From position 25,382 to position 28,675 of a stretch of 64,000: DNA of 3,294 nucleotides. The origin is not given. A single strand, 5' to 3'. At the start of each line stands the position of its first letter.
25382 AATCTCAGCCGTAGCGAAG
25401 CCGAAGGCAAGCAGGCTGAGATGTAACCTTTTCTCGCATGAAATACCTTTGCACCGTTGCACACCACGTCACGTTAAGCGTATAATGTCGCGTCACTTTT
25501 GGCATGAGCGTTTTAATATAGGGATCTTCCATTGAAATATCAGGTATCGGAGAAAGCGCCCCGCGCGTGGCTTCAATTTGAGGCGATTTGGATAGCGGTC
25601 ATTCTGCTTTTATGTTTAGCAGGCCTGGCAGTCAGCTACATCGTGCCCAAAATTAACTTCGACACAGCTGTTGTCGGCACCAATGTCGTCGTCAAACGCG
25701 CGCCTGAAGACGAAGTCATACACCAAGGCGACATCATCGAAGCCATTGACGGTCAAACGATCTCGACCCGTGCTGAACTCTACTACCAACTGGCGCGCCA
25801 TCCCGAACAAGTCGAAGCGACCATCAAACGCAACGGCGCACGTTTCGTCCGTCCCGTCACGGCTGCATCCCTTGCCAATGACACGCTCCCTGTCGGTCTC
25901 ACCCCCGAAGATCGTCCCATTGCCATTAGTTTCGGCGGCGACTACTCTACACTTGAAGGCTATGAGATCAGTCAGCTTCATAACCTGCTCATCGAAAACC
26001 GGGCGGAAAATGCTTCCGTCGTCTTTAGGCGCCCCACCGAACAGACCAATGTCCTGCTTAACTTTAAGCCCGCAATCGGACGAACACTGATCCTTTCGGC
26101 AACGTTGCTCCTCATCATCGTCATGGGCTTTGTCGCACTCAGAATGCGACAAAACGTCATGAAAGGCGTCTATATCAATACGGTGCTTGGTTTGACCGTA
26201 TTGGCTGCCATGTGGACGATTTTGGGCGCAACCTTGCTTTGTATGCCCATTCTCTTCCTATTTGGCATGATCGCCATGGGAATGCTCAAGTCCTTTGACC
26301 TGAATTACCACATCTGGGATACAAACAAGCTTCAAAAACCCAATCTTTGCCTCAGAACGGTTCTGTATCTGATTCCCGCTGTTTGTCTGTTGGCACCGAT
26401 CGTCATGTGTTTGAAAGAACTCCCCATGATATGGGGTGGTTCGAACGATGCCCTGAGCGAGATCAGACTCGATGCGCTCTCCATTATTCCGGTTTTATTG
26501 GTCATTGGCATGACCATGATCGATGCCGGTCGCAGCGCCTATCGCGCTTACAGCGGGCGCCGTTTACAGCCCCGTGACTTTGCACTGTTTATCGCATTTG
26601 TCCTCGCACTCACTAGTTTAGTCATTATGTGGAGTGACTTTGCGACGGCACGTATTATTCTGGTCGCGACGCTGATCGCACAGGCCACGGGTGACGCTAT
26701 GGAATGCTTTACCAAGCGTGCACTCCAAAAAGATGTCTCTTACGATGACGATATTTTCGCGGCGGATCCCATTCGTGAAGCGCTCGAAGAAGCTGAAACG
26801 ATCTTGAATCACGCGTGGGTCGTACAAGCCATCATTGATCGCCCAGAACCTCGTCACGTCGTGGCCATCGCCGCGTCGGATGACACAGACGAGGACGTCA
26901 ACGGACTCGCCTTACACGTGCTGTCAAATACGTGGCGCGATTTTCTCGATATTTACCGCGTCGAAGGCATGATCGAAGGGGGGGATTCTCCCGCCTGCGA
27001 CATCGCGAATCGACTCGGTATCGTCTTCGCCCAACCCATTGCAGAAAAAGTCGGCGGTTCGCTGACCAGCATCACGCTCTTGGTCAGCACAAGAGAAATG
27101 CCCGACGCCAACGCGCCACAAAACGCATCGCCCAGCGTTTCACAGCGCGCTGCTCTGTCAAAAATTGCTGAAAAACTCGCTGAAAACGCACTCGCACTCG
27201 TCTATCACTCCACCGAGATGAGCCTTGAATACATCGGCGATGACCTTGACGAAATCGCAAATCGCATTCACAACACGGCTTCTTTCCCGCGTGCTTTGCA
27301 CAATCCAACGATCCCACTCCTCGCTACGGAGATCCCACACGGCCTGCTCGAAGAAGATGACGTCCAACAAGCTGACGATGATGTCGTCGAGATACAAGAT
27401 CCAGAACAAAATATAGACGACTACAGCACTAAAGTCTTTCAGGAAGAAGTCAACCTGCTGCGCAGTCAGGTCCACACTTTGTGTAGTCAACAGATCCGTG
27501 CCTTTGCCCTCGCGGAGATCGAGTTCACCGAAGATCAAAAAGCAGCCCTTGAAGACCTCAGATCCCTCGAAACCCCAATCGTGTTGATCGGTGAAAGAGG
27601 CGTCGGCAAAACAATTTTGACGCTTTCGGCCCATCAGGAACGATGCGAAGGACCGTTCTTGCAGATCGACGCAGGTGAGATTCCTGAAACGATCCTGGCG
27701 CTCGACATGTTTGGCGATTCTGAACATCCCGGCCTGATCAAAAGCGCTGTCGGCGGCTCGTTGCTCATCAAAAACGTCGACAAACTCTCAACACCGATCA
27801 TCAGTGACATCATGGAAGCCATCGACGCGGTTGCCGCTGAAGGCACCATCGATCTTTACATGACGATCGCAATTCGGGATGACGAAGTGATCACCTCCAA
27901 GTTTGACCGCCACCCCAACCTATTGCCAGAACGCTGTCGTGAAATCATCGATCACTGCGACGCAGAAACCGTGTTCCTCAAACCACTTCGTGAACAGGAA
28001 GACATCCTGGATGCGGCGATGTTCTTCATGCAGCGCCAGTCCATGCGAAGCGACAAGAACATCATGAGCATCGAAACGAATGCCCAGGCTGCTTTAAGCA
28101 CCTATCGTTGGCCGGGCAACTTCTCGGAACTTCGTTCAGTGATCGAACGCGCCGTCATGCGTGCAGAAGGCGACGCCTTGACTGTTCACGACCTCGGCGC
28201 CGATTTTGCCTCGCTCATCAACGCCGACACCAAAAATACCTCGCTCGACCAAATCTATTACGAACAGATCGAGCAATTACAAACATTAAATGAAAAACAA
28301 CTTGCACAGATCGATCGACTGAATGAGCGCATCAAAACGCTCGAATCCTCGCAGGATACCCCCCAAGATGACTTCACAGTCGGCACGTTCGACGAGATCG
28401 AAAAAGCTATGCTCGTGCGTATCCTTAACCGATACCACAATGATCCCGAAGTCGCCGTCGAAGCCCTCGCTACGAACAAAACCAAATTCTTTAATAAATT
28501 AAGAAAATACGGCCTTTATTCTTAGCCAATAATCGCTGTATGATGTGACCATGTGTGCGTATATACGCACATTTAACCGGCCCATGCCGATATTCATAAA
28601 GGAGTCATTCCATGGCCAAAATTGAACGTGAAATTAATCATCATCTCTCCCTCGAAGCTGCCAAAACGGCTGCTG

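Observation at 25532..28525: Membrane-embedded PDZ plus degenerate sigma-54-activator AAA+ plus Fis-HTH protein (997 aa)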

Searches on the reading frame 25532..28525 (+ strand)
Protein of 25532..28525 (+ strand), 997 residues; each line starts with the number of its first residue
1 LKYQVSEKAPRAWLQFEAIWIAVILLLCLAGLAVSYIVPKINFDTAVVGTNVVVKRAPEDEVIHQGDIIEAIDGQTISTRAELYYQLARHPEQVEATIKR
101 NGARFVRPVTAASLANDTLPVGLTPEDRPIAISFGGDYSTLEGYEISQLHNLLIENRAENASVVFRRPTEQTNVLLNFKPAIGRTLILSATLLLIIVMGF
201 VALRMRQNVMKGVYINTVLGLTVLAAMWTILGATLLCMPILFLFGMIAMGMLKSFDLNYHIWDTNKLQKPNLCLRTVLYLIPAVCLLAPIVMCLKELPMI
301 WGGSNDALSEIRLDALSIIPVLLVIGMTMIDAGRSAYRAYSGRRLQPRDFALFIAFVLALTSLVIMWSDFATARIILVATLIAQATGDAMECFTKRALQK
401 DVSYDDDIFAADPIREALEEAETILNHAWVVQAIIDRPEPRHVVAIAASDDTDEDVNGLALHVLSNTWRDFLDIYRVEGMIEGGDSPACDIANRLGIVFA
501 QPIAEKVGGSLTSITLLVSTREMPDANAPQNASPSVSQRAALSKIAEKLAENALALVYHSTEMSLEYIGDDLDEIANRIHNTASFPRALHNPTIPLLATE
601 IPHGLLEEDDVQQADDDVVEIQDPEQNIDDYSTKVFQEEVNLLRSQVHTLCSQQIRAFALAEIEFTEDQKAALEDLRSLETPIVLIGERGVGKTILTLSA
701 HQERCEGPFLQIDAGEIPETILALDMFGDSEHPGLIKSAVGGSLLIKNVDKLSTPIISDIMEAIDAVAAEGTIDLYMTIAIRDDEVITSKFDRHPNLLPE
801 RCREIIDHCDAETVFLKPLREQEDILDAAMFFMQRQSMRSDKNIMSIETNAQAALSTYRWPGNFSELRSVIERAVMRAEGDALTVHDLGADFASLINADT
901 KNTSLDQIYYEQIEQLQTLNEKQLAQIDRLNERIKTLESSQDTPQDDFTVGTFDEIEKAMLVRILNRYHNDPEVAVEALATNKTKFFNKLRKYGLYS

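Call 3: search_protein_families(library=pfam, proteins=[window:25532-28525:+], max_evalue=1)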
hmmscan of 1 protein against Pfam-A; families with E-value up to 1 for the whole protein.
window:25532-28525:+ (997 aa): 15 families
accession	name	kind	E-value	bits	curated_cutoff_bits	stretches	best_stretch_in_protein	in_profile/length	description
PF25601.1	AAA_lid_14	-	4.2e-15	55.8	27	1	822-898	4-80/87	AAA+ ATPase lid domain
PF00158.32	Sigma54_activat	-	2.3e-08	34.4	20.2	1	670-765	12-118/168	Sigma-54 interaction domain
PF14532.12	Sigma54_activ_2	-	0.00015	22.4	25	1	670-766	11-95/138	Sigma-54 interaction domain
PF13180.12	PDZ_2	-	0.00059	20.5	27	1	53-102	19-71/80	PDZ domain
PF14685.13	PDZ_Tricorn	-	0.026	14.9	25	1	63-103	40-81/88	Tricorn protease PDZ domain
PF17820.7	PDZ_6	-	0.029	14.6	27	1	66-100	19-54/54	PDZ domain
PF13481.12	AAA_25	-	0.051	13.6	27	1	667-705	20-58/195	AAA domain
PF13191.12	AAA_16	-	0.06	14.3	32.6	1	671-702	14-46/167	AAA ATPase domain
PF18024.7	HTH_50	-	0.11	12.7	27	1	954-995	9-49/50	Helix-turn-helix domain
PF11275.13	DUF3077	-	0.13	12.9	21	1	413-445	25-59/77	Protein of unknown function (DUF3077)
PF13173.12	AAA_14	-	0.17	12.3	27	0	681-712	3-35/129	AAA domain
PF10845.14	DUF2576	-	0.18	12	27.4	1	630-652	10-32/49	Protein of unknown function (DUF2576)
PF13401.12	AAA_22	-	0.21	12.4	27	0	680-705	5-30/130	AAA domain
PF00595.29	PDZ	-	0.22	12.4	23.2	1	51-86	31-66/81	PDZ domain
PF04977.20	DivIC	-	0.85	9.9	28.9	0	911-942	24-55/80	Septum formation initiator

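Call 4: search_protein_families(library=ncbifam, proteins=[window:25532-28525:+], max_evalue=1)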
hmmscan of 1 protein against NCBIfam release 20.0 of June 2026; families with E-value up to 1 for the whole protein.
window:25532-28525:+ (997 aa): 27 families (the best 25 are shown)
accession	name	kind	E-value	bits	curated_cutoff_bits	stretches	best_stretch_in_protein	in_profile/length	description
NF008485.2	PRK11388.1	equivalog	5.5e-22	77.8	551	1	680-902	355-585/643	dihydroxyacetone kinase operon transcriptional regulator DhaR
TIGR02974.1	phageshock_pspF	equivalog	9.6e-22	77.6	443.55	1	675-993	17-336/336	phage shock protein operon transcriptional activator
NF008085.0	PRK10820.1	equivalog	9.2e-18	64.1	576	1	642-908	187-470/520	transcriptional regulator TyrR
TIGR02915.1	PEP_resp_reg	equivalog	1.1e-17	64.1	502.6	1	672-895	154-389/445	PEP-CTERM-box response regulator transcription factor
NF008469.0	PRK11361.1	equivalog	3.4e-17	62.3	714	1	683-898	169-396/461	acetoacetate metabolism transcriptional regulator AtoC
NF041552.1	TF_PrdR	equivalog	4.3e-17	61.7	795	2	816-906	437-528/577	sigma-54 dependent transcriptional regulator PrdR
NF008622.0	PRK11608.1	equivalog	2.6e-15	56.3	529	1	675-889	24-251/329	phage shock protein operon transcriptional activator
NF051870.1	NAssimRespRegNtrX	equivalog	4.8e-15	55.4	600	1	666-906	148-399/452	nitrogen assimilation response regulator NtrX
NF038308.1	RNA_repair_RtcR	equivalog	1.6e-14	53.7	650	2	815-938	353-490/530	RNA repair transcriptional activator RtcR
NF003451.0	PRK05022.1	equivalog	2.2e-14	53.1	476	2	816-896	360-442/512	nitric oxide reductase transcriptional regulator NorR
NF049963.1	RespRegFlgRCampy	domain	2.6e-13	49.6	750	1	680-917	157-403/429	fla regulon two-component system response regulator FlgR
NF050807.1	TransRegFlbDCaul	equivalog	1.6e-12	47.1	750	1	679-929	140-403/454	sigma-54-dependent transcriptional regulator FlbD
TIGR01817.1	nifA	equivalog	1.8e-12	46.8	528.85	2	814-914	364-454/534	nif-specific transcriptional activator NifA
TIGR01818.1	ntrC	equivalog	8.4e-12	44.6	558.6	2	815-917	303-407/463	nitrogen regulation protein NR(I)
NF041946.1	LuxO_transreg_Vib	equivalog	1.1e-10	41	800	1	814-926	301-416/463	quorum-sensing sigma-54 dependent transcriptional regulator LuxO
TIGR00054.1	TIGR00054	equivalog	0.0016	17.4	147.55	1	52-131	209-287/421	RIP metalloprotease RseP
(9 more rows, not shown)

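Call 6: find_homologous_proteins(query=window:25532-28525:+)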
Query window:25532-28525:+ (997 aa): 7 proteins with E <= 0.001 among 8000 candidates.
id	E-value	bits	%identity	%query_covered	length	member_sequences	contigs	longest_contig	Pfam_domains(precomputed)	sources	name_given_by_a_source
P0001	0.0e+0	2214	100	100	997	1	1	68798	PF00158.33,PF25601.2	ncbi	-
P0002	0.0e+0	1188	53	100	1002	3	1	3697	PF00158.33,PF25601.2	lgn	-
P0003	0.0e+0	1155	53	99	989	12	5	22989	PF00158.33,PF25601.2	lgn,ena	-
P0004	0.0e+0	1128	51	100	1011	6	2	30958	PF00158.33,PF25601.2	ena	-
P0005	6.3e-7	46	27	31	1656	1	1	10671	PF07714.24,PF00069.32,PF13185.13,PF00158.33,PF17874.8,PF25601.2,PF01590.33,PF02954.26,PF13492.13,PF14532.13,PF07728.21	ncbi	ncbi:MAG TPA: sigma 54-interacting transcriptional regulator [Polyangia bacterium]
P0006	5.5e-5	40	22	25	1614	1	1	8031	PF07714.24,PF00069.32,PF13185.13,PF00158.33,PF25601.2,PF01590.33,PF02954.26,PF13492.13,PF13401.13,PF14532.13,PF07728.21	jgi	jgi:transcriptional regulator with GAF, ATPase, and Fis domain/tetratricopeptide (TPR) repeat protei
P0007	8.9e-5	39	24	31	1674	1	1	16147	PF13185.13,PF13492.13,PF14532.13,PF07728.21,PF07714.24,PF00069.32,PF00158.33,PF25601.2,PF01590.33,PF02954.26,PF13424.13,PF13181.13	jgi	jgi:transcriptional regulator with GAF, ATPase, and Fis domain/tetratricopeptide (TPR) repeat protei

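Call 8: find_encoding_contigs(protein=P0001, flank=10000, max_places=3)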
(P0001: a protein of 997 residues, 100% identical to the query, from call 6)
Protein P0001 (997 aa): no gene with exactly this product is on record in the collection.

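Call 9: find_encoding_contigs(protein=P0004, flank=10000, max_places=4)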
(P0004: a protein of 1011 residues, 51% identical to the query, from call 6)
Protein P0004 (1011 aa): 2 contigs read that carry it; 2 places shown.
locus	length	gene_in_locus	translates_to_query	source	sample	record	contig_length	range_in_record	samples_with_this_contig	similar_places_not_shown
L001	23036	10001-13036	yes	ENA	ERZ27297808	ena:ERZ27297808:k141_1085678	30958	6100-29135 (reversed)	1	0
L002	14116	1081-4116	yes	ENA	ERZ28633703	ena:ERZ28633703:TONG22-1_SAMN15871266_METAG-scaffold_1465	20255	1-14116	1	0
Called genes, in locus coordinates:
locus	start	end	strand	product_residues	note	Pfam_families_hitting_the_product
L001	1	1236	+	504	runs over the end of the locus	PF08323:Glyco_transf_5, PF13439:Glyco_transf_4 (faint), PF00534:Glycos_transf_1, PF13692:Glyco_trans_1_4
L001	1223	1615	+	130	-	-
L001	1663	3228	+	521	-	PF00849:PseudoU_synth_2, PF10672:Methyltrans_SAM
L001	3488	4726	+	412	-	PF00069:Pkinase, PF07714:PK_Tyr_Ser-Thr, PF03109:ABC1 (weak)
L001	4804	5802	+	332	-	PF00586:AIRS, PF02769:AIRS_C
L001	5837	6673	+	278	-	-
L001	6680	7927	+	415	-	PF17785:PUA_3, PF10672:Methyltrans_SAM, PF01728:FtsJ (faint), PF05175:MTS (weak), PF03602:Cons_hypoth95 (weak), PF13489:Methyltransf_23 (weak)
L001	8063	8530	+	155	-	PF01668:SmpB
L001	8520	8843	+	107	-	PF00313:CSD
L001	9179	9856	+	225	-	PF00297:Ribosomal_L3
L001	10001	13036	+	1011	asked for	PF00158:Sigma54_activat, PF25601:AAA_lid_14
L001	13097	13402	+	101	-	PF09650:PHA_gran_rgn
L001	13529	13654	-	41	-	-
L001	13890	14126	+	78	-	-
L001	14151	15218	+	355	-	PF02463:SMC_N (faint), PF11398:DUF2813 (faint), PF13175:AAA_15, PF13304:AAA_21, PF13175:AAA_15 (weak)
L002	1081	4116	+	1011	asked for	PF00158:Sigma54_activat, PF25601:AAA_lid_14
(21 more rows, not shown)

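Call 10: find_encoding_contigs(protein=P0003, flank=10000, max_places=5)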
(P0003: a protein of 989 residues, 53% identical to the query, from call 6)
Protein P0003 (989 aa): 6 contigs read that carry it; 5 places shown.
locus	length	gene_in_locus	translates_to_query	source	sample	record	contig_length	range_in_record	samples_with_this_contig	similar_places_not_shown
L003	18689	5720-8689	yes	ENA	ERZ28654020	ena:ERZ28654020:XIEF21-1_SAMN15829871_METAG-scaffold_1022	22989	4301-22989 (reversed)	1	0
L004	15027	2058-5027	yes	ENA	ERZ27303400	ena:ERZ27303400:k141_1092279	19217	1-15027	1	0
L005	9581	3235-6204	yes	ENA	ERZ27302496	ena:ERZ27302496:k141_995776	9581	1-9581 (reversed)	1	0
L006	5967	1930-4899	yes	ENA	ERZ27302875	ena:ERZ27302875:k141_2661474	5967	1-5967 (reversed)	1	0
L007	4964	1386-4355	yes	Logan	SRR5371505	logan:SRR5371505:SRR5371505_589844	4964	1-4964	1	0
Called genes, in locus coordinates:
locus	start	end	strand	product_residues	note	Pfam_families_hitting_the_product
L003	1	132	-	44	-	?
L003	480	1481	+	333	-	PF00586:AIRS, PF02769:AIRS_C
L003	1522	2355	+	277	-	-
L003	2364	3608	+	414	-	PF17785:PUA_3, PF10672:Methyltrans_SAM, PF03602:Cons_hypoth95, PF05175:MTS (weak), PF13489:Methyltransf_23 (weak), PF13847:Methyltransf_31 (weak)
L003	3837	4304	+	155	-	PF01668:SmpB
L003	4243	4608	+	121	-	PF00313:CSD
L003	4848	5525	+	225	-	PF00297:Ribosomal_L3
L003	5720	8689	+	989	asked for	PF00158:Sigma54_activat, PF25601:AAA_lid_14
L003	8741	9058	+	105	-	PF09650:PHA_gran_rgn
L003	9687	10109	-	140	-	PF08334:T2SSG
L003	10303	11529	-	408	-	PF28597:T2SSF_N, PF00482:T2SSF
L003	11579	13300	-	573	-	PF05157:MshEN, PF00437:T2SSE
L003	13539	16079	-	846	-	PF21305:type_II_gspD_N0, PF03958:Secretin_N, PF00263:Secretin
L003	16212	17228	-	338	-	-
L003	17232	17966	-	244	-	-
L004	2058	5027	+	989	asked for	PF00158:Sigma54_activat, PF25601:AAA_lid_14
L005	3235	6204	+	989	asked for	PF00158:Sigma54_activat, PF25601:AAA_lid_14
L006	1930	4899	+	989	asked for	PF00158:Sigma54_activat, PF25601:AAA_lid_14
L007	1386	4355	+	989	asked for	PF00158:Sigma54_activat, PF25601:AAA_lid_14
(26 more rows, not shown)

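Call 12: search_solved_structures(query=A1, show_alignments=3, max_evalue=0.01)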
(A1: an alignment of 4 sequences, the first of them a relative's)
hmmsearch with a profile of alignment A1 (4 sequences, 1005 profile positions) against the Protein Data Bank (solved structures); distinct sequences matched with E-value up to 0.01: 35.
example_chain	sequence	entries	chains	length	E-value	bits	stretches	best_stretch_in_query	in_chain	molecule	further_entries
2c9c_A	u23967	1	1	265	3.8e-19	71.4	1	681-894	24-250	PSP OPERON TRANSCRIPTIONAL ACTIVATOR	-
4qnm_A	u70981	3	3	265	6.6e-19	70.6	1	681-894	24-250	Psp operon transcriptional activator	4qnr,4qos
2vii_A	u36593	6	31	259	8.1e-19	70.3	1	681-894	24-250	PSP OPERON TRANSCRIPTIONAL ACTIVATOR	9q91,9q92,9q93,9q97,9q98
2bjw_A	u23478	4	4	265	8.6e-19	70.3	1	681-894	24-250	PSP OPERON TRANSCRIPTIONAL ACTIVATOR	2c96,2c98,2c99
9q90_1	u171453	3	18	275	9.5e-19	70.1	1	681-895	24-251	Psp operon transcriptional activator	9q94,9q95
2bjv_A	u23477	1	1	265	1.1e-18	69.9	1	681-894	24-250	PSP OPERON TRANSCRIPTIONAL ACTIVATOR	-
5nss_F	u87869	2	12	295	1.2e-18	69.8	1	681-895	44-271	Psp operon transcriptional activator | Transcription activator PspF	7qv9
4l4u_A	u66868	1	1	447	1e-17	66.7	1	682-923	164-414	Transcriptional regulator (NtrC family)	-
1ny6_A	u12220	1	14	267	3e-17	65.1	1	682-893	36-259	transcriptional regulator (NtrC family)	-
4ly6_A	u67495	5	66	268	3.1e-17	65.1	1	682-893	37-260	Transcriptional regulator (NtrC family)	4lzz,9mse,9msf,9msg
3m0e_A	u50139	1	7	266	3.9e-17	64.8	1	682-893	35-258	Transcriptional regulator (NtrC family)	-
1ny5_A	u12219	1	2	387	1e-16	63.4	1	682-893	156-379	transcriptional regulator (NtrC family)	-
1ojl_A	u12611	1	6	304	1.1e-14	56.7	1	686-895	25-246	TRANSCRIPTIONAL REGULATORY PROTEIN ZRAR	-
9qq6_C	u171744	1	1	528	1.6e-12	49.5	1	686-890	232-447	Nif-specific regulatory protein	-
3dzd_A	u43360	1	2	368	2.2e-12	49.1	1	684-887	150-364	Transcriptional regulator (NtrC family)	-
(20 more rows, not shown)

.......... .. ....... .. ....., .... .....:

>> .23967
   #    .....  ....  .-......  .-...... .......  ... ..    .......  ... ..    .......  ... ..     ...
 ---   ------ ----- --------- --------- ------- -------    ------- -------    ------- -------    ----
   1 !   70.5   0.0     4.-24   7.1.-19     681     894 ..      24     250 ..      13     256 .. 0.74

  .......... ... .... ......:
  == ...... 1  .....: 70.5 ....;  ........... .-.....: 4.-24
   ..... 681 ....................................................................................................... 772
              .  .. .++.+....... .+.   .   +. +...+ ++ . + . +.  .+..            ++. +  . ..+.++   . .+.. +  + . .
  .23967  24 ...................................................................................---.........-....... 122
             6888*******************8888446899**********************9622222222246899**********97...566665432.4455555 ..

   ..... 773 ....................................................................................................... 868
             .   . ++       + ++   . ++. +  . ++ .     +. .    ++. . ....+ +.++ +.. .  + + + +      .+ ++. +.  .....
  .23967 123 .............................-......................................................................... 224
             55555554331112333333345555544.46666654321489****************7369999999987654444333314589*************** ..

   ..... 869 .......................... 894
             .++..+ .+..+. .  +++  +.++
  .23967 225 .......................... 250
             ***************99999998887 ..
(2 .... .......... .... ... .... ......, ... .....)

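Call 13: find_related_loci(query=A1, collection=genome_contigs, flank=10000)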
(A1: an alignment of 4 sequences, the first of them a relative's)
Query A1 (997 aa) in genome_contigs; peptide patterns used: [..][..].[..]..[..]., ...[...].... (x = any residue, [..] = any of these).
70 stretches matched a pattern; 1 encode a relative of the query (tblastn E <= 1e-3); 1 distinct loci.
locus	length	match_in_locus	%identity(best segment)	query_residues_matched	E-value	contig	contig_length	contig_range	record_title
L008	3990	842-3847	53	1-996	0e+0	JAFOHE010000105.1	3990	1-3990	MAG: Proteobacteria bacterium isolate RGIG464 Dairy_cattle_Colon.Co__c1082510, whole genome shotgun sequence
